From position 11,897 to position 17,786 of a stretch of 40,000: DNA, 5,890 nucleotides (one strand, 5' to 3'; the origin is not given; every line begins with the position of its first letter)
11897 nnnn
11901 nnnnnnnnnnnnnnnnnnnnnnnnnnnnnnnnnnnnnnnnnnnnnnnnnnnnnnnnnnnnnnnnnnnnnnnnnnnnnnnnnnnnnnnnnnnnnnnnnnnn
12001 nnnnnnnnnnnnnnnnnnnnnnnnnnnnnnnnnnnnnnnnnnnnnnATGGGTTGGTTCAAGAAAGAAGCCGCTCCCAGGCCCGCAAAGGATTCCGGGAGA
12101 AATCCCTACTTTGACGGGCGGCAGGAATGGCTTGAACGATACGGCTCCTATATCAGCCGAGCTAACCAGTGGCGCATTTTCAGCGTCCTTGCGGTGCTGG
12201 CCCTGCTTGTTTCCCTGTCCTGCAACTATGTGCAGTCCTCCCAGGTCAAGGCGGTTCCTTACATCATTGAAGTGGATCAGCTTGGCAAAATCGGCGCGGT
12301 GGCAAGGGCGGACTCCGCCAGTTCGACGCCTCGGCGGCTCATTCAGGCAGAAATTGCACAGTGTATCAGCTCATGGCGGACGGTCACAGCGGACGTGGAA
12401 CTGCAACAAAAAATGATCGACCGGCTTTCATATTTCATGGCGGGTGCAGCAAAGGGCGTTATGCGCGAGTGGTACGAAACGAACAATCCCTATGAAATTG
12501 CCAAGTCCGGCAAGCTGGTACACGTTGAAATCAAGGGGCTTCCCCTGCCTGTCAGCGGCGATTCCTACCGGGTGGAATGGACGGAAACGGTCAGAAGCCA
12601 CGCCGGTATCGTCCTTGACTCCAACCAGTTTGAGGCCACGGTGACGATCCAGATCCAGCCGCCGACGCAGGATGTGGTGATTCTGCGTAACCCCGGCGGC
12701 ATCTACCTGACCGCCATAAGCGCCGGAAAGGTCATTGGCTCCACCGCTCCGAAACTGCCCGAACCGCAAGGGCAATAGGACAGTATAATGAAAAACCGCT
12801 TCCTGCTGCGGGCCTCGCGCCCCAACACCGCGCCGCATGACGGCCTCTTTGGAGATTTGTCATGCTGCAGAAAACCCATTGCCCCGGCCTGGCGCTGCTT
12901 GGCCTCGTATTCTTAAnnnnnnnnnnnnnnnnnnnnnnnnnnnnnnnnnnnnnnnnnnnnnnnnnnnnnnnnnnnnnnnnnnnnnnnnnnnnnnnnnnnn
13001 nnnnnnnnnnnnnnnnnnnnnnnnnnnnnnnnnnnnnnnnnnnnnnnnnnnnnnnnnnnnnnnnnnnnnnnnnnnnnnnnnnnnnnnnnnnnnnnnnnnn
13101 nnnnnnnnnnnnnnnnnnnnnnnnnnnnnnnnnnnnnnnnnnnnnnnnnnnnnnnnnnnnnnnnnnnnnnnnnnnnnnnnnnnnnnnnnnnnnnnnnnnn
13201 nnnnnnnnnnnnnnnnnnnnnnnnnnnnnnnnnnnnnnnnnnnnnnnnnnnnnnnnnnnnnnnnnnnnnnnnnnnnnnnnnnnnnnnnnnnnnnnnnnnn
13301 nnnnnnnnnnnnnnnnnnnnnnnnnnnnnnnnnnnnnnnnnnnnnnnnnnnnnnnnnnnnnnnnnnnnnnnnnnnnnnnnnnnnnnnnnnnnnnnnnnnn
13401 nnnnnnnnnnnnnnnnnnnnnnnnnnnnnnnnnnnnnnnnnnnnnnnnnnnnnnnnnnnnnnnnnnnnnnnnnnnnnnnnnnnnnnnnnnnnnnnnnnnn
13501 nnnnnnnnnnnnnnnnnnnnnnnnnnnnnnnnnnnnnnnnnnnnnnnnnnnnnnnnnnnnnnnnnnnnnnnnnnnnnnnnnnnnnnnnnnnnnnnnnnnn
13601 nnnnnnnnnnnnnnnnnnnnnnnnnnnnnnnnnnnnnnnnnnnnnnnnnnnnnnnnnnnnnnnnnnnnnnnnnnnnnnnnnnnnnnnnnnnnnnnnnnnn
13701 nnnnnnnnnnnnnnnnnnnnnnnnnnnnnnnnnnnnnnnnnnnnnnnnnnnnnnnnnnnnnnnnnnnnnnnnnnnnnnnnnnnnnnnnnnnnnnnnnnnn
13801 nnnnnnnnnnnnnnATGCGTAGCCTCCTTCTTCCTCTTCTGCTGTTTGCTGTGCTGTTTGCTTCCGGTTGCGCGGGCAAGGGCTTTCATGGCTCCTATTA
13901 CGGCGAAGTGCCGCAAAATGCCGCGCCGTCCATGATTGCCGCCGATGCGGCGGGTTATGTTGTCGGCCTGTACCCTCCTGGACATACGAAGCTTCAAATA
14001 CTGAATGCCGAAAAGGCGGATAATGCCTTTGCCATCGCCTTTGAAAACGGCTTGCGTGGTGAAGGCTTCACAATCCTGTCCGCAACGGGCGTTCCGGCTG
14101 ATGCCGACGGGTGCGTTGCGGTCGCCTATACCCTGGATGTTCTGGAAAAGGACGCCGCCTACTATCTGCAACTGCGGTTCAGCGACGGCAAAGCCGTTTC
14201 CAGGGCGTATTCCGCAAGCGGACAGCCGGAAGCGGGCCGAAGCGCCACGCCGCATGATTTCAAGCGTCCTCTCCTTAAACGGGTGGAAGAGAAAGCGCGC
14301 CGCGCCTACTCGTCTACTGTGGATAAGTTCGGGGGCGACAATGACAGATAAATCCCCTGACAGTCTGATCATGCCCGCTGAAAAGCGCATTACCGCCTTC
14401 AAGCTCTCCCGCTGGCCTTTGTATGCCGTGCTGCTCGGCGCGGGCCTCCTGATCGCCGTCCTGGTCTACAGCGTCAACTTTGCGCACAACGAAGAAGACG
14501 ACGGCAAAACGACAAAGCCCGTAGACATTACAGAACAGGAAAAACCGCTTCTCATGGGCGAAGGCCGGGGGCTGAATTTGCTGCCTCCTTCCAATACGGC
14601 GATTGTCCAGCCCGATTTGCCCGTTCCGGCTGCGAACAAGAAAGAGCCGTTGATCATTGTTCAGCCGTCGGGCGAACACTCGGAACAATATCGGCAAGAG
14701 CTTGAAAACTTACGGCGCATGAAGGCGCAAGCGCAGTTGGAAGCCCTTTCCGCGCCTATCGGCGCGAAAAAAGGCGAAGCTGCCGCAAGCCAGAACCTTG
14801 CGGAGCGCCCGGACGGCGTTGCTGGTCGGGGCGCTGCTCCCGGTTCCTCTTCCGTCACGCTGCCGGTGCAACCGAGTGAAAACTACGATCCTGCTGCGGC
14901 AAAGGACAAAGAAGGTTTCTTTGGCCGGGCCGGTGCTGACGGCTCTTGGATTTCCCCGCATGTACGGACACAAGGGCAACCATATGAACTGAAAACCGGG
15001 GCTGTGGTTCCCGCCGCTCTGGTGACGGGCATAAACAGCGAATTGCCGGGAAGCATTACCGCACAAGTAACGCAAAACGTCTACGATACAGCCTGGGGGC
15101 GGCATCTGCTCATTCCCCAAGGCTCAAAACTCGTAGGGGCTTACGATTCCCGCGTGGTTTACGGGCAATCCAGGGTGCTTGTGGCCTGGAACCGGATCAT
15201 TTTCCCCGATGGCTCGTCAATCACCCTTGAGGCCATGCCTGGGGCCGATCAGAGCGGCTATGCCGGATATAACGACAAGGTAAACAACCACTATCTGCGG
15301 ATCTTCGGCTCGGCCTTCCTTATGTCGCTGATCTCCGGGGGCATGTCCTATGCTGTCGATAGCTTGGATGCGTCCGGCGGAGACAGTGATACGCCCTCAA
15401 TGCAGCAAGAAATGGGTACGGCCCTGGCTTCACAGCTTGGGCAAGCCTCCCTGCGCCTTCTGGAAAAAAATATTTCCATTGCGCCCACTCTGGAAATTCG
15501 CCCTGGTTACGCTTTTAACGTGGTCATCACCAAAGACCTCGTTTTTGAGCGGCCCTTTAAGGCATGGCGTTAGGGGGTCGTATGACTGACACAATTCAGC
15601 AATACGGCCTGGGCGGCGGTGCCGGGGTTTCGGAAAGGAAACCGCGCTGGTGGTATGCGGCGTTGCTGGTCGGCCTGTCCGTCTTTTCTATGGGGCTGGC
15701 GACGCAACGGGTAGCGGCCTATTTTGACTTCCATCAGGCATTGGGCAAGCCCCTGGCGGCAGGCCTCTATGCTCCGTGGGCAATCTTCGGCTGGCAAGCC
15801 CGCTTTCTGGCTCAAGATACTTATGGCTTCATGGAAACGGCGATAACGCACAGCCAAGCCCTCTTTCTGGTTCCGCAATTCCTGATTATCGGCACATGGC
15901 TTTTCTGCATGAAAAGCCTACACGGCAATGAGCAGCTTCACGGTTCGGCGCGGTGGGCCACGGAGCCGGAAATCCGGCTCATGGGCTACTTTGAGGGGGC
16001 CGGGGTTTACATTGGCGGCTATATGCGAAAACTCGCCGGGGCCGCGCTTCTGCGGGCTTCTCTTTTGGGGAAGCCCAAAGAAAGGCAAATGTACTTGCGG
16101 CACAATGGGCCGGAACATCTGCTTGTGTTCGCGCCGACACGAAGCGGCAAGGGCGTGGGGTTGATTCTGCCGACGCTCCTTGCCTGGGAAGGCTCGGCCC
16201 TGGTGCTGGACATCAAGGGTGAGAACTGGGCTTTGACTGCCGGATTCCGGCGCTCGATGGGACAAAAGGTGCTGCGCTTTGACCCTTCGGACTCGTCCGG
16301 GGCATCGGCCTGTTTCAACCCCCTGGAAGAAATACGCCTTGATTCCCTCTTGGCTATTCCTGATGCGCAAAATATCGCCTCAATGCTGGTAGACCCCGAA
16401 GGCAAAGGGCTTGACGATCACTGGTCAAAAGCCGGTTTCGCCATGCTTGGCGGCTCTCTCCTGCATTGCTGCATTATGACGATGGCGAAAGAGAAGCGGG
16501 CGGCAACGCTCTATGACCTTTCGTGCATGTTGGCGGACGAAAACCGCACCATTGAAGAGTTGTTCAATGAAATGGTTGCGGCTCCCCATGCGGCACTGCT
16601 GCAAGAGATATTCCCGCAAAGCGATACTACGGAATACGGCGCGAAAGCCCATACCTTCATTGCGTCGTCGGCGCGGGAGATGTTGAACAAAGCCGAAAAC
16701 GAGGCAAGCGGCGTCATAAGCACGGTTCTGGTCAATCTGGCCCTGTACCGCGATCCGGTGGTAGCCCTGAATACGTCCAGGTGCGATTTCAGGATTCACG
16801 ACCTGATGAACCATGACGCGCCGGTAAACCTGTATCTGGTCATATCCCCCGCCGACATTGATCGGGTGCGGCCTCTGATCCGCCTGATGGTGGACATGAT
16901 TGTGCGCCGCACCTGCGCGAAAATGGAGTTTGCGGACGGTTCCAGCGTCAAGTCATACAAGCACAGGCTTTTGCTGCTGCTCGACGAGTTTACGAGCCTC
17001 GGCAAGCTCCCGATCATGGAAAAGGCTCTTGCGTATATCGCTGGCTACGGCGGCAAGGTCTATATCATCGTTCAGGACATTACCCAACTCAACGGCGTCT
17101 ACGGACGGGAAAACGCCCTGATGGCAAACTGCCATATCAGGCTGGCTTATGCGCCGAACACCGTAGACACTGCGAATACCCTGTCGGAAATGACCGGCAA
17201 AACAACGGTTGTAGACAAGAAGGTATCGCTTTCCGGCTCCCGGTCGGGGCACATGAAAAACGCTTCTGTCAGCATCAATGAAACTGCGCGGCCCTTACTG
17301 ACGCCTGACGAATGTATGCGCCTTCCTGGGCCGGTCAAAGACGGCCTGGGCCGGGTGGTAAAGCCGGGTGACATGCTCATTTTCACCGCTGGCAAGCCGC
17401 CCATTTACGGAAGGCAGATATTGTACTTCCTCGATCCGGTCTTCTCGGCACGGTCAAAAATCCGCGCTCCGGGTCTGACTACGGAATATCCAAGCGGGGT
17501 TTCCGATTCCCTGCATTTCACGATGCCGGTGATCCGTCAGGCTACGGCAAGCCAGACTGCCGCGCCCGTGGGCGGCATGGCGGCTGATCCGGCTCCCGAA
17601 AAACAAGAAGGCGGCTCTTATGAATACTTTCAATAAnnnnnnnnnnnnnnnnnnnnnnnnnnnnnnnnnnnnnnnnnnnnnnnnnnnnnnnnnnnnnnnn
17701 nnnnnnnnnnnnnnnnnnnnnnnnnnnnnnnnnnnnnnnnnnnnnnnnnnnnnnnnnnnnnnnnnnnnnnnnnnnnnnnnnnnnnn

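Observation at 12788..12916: The Com tail, SD, start codon and signal-peptide module is duplicated in front of trbG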

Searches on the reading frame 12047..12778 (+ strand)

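Call 10: search_protein_families(library=pfam, proteins=[window:12047-12778:+], max_evalue=0.01)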
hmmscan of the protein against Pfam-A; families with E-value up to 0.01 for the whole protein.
window:12047-12778:+ (243 aa): 1 family
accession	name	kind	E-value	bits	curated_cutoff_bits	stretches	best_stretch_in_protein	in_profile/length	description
PF04335.19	VirB8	-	8.9e-39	134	23.2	1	24-228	2-212/213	VirB8 protein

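Call 11: search_protein_families(library=ncbifam, proteins=[window:12047-12778:+], max_evalue=0.01)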
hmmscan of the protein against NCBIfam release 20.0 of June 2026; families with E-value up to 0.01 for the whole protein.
window:12047-12778:+ (243 aa): 3 families
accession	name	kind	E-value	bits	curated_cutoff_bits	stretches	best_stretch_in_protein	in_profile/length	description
NF010410.0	PRK13836.1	subfamily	1.6e-39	135.7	369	1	16-223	6-213/220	conjugal transfer protein TrbF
NF010462.0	PRK13887.1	subfamily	4.3e-34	117.9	332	1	11-222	24-242/250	conjugal transfer protein TrbF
NF010446.0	PRK13872.1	equivalog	8.2e-29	100.8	152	1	15-228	14-224/228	conjugal transfer protein TrbF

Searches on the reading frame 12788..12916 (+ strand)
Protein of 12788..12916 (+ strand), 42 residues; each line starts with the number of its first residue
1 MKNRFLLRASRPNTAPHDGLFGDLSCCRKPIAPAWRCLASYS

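Call 10: search_protein_families(library=pfam, proteins=[window:12788-12916:+], max_evalue=0.01)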
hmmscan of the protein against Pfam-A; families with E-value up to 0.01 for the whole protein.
window:12788-12916:+ (42 aa): 0 families

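Call 11: search_protein_families(library=ncbifam, proteins=[window:12788-12916:+], max_evalue=0.01)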
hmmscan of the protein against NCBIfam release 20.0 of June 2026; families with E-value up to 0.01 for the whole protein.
window:12788-12916:+ (42 aa): 0 families

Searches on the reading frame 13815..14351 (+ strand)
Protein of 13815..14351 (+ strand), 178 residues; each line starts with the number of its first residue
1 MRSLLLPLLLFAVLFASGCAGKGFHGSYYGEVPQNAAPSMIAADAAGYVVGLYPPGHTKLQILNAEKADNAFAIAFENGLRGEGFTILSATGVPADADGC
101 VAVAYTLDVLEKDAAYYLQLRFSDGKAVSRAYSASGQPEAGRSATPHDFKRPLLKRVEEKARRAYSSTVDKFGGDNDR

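Call 10: search_protein_families(library=pfam, proteins=[window:13815-14351:+], max_evalue=0.01)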
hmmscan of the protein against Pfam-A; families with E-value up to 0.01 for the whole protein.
window:13815-14351:+ (178 aa): 0 families

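Call 11: search_protein_families(library=ncbifam, proteins=[window:13815-14351:+], max_evalue=0.01)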
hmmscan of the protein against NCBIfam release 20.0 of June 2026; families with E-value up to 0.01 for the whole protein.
window:13815-14351:+ (178 aa): 5 families
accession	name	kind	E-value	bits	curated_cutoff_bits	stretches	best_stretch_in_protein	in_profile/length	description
NF010457.0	PRK13883.1-4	subfamily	5e-09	36.3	160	1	2-135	2-123/137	conjugal transfer protein TrbH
NF010456.0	PRK13883.1-2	equivalog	2e-08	34.2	319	1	2-90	2-84/160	conjugal transfer protein TrbH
NF010409.0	PRK13835.1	subfamily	7.9e-07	29.1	162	1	11-135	12-132/148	conjugal transfer protein TrbH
NF010458.0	PRK13883.1-5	subfamily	4.3e-06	26.8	313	1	1-95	1-89/158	conjugal transfer protein TrbH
NF010455.0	PRK13883.1-1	equivalog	0.00038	20.6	296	1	10-100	10-96/162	conjugal transfer protein TrbH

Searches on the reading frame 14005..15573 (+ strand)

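Call 10: search_protein_families(library=pfam, proteins=[window:14005-15573:+], max_evalue=0.01)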
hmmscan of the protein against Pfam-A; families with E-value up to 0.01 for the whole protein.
window:14005-15573:+ (522 aa): 1 family
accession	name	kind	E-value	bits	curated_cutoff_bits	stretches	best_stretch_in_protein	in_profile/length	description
PF03743.19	TrbI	-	3.4e-66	223.1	35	1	329-514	2-188/188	Bacterial conjugation TrbI-like protein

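Call 11: search_protein_families(library=ncbifam, proteins=[window:14005-15573:+], max_evalue=0.01)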
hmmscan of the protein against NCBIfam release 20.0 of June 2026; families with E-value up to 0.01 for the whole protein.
window:14005-15573:+ (522 aa): 6 families
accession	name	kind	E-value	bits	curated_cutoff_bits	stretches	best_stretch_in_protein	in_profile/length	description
NF010405.0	PRK13831.1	subfamily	8.6e-80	268.8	386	1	224-519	135-432/433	IncP-type conjugal transfer protein TrbI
NF038091.1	T4SS_VirB10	equivalog_domain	2.2e-44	151.4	220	1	326-516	8-193/197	type IV secretion system protein VirB10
NF038092.1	T4SS_ComB10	equivalog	2.6e-34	118.5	300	1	330-517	25-214/225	DNA type IV secretion system protein ComB10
NF010429.0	PRK13855.1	equivalog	1.8e-19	70.2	374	1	329-515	182-358/377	type IV secretion system protein VirB10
NF033900.0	T4SS_IcmE_DotG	equivalog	4e-10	38.4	750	1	318-512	813-1006/1008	type IVB secretion system protein DotG/IcmE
NF041422.1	VirB10_subf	subfamily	6.7e-10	39.1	400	1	334-514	220-395/404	VirB10/TraB/TrbI family type IV secretion system protein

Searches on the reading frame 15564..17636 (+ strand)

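Call 10: search_protein_families(library=pfam, proteins=[window:15564-17636:+], max_evalue=0.01)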
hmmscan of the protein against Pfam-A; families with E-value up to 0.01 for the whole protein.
window:15564-17636:+ (690 aa): 3 families
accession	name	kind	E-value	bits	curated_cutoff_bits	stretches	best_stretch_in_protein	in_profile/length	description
PF02534.20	T4SS-DNA_transf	-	4.8e-110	369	20.1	1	174-632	35-456/468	Type IV secretory system Conjugative DNA transfer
PF12696.13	TraG-D_C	-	6.6e-29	100.8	22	1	468-588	1-125/126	TraM recognition site of TraD and TraG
PF10412.15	TrwB_AAD_bind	-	4.4e-26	92.1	20.5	1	369-588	154-367/387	Type IV secretion-system coupling protein DNA-binding domain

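Call 11: search_protein_families(library=ncbifam, proteins=[window:15564-17636:+], max_evalue=0.01)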
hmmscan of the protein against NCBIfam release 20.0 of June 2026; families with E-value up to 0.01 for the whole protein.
window:15564-17636:+ (690 aa): 10 families
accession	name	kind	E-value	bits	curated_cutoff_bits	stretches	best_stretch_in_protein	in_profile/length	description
NF010453.0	PRK13880.1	subfamily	2.8e-198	660.1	586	1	34-639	27-613/630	conjugal transfer coupling protein TraG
NF010450.0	PRK13876.1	subfamily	2e-150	502.2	674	1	35-639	14-560/667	IncP-type conjugal transfer protein TraG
NF010472.0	PRK13897.1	equivalog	3.2e-66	224.2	728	2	362-630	309-559/657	type IV secretion system component VirD4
NF010424.0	PRK13850.1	equivalog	5.8e-64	216.4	681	1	94-587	64-508/670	type IV secretion system ATPase VirD4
NF045973.1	conju_CD1115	equivalog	1e-45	156.4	250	1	174-588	15-414/442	VirD4-like conjugal transfer protein, CD1115 family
NF010394.0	PRK13822.1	subfamily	2.9e-28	99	443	1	182-618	223-619/643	conjugal transfer coupling protein TraG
TIGR02767.1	TraG-Ti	equivalog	1.7e-21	76.7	686.2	1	181-622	209-609/623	Ti-type conjugative transfer system protein TraG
TIGR02759.1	TraD_Ftype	equivalog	2.1e-13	49.9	521.35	1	373-587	344-529/566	type IV conjugative transfer system coupling protein TraD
TIGR03743.1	SXT_TraD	subfamily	0.0023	16.4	366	1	463-588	482-615/636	conjugative transfer system coupling protein TraD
NF041326.1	Bacteroid_MobC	subfamily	0.0085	14.5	900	0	466-563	455-550/655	conjugal transfer protein MobC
